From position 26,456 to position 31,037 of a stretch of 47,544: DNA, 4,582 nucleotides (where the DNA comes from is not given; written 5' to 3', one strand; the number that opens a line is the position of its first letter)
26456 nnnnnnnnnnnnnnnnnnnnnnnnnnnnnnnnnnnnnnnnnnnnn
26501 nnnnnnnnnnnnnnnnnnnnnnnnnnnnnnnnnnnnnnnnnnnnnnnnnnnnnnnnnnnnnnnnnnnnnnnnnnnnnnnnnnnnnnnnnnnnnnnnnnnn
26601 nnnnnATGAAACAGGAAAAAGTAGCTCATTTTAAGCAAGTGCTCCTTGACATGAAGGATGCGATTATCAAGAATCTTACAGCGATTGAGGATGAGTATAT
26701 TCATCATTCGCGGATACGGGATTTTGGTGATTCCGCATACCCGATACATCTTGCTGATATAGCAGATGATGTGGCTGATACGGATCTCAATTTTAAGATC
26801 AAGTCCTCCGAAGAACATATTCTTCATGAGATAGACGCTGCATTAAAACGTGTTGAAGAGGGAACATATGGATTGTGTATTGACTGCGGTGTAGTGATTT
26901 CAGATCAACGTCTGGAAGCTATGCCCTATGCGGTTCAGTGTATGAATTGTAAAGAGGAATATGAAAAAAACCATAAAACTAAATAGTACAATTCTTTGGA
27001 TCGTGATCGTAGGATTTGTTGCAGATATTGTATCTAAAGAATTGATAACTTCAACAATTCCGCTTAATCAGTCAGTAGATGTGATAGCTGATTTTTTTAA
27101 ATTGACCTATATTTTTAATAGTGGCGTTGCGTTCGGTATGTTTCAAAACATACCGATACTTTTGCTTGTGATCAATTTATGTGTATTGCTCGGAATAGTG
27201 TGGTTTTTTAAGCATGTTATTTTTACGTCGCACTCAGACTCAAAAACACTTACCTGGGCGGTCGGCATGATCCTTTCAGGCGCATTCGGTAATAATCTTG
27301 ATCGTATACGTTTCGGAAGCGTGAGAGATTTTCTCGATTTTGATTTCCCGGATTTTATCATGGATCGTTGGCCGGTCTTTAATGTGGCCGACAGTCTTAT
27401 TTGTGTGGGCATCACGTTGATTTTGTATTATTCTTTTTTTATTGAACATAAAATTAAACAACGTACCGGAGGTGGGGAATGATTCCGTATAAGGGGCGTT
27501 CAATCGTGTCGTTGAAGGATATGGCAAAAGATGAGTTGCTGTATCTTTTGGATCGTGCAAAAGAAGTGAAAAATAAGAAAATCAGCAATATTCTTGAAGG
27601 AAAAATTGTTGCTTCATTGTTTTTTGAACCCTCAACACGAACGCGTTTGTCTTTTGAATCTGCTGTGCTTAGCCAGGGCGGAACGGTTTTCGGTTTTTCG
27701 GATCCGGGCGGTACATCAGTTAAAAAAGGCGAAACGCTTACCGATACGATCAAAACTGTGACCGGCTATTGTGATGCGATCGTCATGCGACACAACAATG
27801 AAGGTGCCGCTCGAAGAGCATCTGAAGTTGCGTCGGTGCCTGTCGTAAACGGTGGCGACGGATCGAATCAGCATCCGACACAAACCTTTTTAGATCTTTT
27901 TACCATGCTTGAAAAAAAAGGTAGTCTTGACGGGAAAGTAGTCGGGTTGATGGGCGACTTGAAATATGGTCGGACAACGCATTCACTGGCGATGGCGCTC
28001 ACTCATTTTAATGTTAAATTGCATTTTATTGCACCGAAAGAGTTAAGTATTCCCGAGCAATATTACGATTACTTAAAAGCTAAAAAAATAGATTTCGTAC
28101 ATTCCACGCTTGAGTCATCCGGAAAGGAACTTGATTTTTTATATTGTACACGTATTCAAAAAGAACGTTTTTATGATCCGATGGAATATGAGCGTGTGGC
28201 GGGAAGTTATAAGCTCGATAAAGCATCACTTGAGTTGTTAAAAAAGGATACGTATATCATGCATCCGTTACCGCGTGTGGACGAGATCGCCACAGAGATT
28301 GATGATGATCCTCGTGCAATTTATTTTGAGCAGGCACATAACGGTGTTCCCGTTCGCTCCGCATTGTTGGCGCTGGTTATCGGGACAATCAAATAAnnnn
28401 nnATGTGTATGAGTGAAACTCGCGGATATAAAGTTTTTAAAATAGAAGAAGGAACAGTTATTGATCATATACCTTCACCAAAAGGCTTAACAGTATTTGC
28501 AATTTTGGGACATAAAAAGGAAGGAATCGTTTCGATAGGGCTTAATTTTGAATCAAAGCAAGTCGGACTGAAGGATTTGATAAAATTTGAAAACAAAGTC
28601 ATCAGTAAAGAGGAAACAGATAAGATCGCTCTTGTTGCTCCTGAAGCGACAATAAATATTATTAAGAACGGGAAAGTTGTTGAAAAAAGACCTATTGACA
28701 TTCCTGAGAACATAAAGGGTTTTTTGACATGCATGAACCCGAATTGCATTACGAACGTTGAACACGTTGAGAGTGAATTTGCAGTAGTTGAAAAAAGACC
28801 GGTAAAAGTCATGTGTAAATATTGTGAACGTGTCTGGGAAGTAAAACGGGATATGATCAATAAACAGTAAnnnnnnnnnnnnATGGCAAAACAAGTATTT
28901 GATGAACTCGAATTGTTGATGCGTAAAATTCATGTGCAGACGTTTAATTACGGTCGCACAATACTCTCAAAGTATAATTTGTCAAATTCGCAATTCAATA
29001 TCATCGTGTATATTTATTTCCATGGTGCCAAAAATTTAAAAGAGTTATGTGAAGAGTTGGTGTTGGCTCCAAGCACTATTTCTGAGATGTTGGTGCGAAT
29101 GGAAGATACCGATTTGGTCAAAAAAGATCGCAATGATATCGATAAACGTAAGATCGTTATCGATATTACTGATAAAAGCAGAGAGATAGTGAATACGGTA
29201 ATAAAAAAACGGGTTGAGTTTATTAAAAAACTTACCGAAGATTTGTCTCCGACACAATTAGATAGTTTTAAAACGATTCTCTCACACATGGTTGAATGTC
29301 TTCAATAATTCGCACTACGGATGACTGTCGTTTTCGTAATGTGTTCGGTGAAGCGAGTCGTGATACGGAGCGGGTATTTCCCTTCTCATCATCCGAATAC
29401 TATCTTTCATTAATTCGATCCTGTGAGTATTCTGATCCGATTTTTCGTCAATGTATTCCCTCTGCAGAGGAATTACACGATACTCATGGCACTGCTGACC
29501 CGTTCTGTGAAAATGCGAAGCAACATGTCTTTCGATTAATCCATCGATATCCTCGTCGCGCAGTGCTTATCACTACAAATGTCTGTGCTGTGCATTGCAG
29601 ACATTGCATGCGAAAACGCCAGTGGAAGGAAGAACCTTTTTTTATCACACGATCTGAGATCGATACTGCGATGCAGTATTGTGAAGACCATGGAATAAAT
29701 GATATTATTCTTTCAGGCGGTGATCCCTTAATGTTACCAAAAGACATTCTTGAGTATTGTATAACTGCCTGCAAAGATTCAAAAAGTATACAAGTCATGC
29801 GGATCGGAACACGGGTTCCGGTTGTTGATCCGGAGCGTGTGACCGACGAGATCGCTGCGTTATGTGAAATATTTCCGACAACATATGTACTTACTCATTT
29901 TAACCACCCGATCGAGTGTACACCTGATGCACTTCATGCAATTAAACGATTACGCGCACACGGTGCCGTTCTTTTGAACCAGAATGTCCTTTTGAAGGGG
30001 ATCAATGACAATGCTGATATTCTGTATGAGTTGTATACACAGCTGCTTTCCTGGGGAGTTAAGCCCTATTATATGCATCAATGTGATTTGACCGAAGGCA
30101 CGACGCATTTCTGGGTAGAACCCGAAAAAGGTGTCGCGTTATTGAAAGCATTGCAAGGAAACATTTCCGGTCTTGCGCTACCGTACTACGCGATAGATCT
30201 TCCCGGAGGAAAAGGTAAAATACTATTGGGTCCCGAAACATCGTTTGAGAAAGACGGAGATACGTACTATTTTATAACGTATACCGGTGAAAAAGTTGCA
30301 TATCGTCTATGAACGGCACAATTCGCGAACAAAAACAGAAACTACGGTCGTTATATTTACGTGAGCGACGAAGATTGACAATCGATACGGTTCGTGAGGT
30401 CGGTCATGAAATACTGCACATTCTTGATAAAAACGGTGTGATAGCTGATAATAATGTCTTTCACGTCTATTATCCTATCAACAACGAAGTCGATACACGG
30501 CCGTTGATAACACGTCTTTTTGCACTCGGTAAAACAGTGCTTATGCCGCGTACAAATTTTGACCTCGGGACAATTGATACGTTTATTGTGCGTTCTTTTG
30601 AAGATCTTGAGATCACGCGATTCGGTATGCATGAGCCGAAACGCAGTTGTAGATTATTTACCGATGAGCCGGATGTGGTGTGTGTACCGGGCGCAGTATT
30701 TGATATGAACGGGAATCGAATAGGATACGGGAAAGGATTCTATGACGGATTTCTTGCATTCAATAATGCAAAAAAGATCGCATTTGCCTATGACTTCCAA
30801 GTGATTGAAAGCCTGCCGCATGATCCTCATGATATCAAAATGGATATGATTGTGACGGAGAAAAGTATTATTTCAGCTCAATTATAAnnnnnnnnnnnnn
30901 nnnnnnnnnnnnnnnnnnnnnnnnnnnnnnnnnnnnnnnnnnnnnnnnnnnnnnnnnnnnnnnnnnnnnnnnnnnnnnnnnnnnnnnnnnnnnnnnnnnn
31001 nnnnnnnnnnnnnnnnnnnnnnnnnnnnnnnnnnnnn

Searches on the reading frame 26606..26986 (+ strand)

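Call 90: search_protein_families(library=pfam, proteins=[window:26606-26986:+], max_evalue=0.001)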
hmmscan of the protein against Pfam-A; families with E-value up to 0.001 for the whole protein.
window:26606-26986:+ (126 aa): 1 family
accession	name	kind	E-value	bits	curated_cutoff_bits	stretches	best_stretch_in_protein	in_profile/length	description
PF01258.23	zf-dskA_traR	-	6.4e-13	48.9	24.9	1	86-121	1-36/36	Prokaryotic dksA/traR C4-type zinc finger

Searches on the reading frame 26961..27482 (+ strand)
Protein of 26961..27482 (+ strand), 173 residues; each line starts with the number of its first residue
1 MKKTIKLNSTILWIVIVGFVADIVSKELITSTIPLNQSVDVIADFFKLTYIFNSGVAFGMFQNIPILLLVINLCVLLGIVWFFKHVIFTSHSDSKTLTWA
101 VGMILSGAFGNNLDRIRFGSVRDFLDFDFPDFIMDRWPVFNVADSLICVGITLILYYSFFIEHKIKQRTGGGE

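Call 90: search_protein_families(library=pfam, proteins=[window:26961-27482:+], max_evalue=0.001)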
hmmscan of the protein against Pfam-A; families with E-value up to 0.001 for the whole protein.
window:26961-27482:+ (173 aa): 1 family
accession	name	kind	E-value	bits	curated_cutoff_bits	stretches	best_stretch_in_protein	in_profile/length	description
PF01252.23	Peptidase_A8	-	3.4e-35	121.8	25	1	14-160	1-142/142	Signal peptidase (SPase) II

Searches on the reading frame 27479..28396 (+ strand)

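Call 90: search_protein_families(library=pfam, proteins=[window:27479-28396:+], max_evalue=0.001)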
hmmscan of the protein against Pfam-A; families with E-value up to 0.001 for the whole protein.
window:27479-28396:+ (305 aa): 2 families
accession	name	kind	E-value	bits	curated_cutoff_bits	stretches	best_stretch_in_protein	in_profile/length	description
PF02729.26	OTCace_N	-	5e-46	156.9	29.9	1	7-145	1-148/148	Aspartate/ornithine carbamoyltransferase, carbamoyl-P binding domain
PF00185.30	OTCace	-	8.5e-29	101.1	29.4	1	152-299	2-156/157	Aspartate/ornithine carbamoyltransferase, Asp/Orn binding domain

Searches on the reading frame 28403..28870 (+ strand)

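Call 90: search_protein_families(library=pfam, proteins=[window:28403-28870:+], max_evalue=0.001)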
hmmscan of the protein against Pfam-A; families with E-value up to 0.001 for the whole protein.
window:28403-28870:+ (155 aa): 2 families
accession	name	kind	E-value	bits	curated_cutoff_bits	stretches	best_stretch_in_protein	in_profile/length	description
PF01948.23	PyrI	-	1.8e-28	99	25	1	10-97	2-91/93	Aspartate carbamoyltransferase regulatory chain, allosteric domain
PF02748.20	PyrI_C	-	5.4e-17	61.8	23.4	1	104-146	2-44/48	Aspartate carbamoyltransferase regulatory chain, metal binding domain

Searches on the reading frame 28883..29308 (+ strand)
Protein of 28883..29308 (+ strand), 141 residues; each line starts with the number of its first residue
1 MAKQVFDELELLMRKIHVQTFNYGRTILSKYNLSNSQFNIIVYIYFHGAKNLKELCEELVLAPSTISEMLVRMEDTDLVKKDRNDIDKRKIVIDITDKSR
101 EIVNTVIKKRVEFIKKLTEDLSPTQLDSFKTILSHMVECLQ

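Call 90: search_protein_families(library=pfam, proteins=[window:28883-29308:+], max_evalue=0.001)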
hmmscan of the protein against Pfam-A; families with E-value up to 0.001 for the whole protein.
window:28883-29308:+ (141 aa): 5 families
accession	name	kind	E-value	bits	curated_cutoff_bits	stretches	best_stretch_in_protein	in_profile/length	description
PF22381.2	Staph_reg_Sar_Rot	-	1.9e-13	50.8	27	1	26-105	5-84/85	Transcriptional regulator SarA/Rot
PF01047.28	MarR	-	6.7e-10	39.2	24.6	1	33-90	1-58/59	MarR family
PF12802.13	MarR_2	-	2.9e-07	31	27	1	31-89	1-60/61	MarR family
PF13463.12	HTH_27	-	1.8e-06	28.6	22.2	1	33-98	1-67/68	Winged helix DNA-binding domain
PF01325.25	Fe_dep_repress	-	0.00051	20.6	26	1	53-80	26-53/60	Iron dependent repressor, N-terminal DNA binding domain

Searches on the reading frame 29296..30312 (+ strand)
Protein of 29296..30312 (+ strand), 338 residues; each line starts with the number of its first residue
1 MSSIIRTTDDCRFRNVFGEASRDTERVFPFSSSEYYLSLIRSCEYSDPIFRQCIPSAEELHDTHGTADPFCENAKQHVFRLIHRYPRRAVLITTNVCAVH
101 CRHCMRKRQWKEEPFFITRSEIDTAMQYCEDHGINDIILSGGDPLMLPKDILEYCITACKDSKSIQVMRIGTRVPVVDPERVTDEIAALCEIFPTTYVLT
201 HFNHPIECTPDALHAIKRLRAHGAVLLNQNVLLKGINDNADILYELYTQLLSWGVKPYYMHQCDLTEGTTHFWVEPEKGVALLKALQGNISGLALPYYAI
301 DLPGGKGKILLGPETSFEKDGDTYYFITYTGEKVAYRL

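Call 90: search_protein_families(library=pfam, proteins=[window:29296-30312:+], max_evalue=0.001)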
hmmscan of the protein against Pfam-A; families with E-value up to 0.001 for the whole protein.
window:29296-30312:+ (338 aa): 3 families
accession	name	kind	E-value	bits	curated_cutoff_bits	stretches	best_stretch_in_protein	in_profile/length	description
PF04055.27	Radical_SAM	-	3.5e-11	44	29.5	1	92-220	2-122/166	Radical SAM superfamily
PF13353.11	Fer4_12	-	3.3e-07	31.1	22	1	94-153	12-72/137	4Fe-4S single cluster domain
PF12544.13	LAM_C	-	0.0001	22.9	26.7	1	284-314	2-32/127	Lysine-2,3-aminomutase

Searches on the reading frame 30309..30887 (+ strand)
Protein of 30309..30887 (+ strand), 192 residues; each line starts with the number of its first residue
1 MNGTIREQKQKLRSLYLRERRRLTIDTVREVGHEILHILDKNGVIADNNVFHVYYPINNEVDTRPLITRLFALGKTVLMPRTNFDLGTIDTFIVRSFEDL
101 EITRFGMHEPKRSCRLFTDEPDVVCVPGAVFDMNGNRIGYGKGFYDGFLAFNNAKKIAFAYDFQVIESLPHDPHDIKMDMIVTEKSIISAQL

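Call 90: search_protein_families(library=pfam, proteins=[window:30309-30887:+], max_evalue=0.001)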
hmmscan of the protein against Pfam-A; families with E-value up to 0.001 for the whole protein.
window:30309-30887:+ (192 aa): 1 family
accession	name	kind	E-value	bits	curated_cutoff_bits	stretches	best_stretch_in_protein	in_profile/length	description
PF01812.26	5-FTHF_cyc-lig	-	7.1e-36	124.3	27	1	9-184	1-186/186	5-formyltetrahydrofolate cyclo-ligase family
